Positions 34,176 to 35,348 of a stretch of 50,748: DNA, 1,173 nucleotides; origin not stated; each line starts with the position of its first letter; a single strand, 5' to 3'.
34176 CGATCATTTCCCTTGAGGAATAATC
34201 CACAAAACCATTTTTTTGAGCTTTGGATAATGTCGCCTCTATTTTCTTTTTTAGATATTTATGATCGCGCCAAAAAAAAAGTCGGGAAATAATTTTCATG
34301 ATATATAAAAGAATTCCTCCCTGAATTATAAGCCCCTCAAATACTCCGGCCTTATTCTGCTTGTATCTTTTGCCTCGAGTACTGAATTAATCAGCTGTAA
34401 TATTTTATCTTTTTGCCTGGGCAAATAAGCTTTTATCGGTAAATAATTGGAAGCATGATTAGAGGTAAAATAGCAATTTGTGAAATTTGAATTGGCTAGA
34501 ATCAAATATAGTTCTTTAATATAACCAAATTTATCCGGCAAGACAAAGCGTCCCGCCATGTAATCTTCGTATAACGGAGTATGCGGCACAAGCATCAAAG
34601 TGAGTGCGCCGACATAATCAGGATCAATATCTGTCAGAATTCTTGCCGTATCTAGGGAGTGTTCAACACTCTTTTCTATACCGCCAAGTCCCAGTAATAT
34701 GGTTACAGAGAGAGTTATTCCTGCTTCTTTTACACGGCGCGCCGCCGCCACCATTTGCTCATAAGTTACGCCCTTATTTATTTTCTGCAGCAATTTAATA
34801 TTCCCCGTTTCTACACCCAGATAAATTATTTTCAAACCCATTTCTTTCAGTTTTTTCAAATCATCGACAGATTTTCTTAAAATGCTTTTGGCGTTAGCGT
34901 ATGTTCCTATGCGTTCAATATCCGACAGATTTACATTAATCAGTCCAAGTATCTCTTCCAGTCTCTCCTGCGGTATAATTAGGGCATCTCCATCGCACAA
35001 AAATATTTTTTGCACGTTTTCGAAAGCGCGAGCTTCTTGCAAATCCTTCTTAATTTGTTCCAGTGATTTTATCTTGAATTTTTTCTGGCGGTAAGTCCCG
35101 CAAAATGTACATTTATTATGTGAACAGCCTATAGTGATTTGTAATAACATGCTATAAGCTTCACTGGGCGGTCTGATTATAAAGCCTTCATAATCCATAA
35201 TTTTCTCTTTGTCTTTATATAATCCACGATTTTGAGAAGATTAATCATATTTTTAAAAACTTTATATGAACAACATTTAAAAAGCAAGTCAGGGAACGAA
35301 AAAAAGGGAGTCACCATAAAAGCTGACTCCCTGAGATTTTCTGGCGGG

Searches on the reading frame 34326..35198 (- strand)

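Call 45: search_protein_families(library=pfam, proteins=[window:34326-35198:-], max_evalue=0.00001)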
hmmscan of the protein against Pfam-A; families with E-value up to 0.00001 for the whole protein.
window:34326-35198:- (290 aa): 1 family
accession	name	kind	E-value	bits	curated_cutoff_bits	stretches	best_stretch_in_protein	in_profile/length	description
PF04055.27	Radical_SAM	-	1.1e-23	84.7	29.5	1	20-183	2-164/166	Radical SAM superfamily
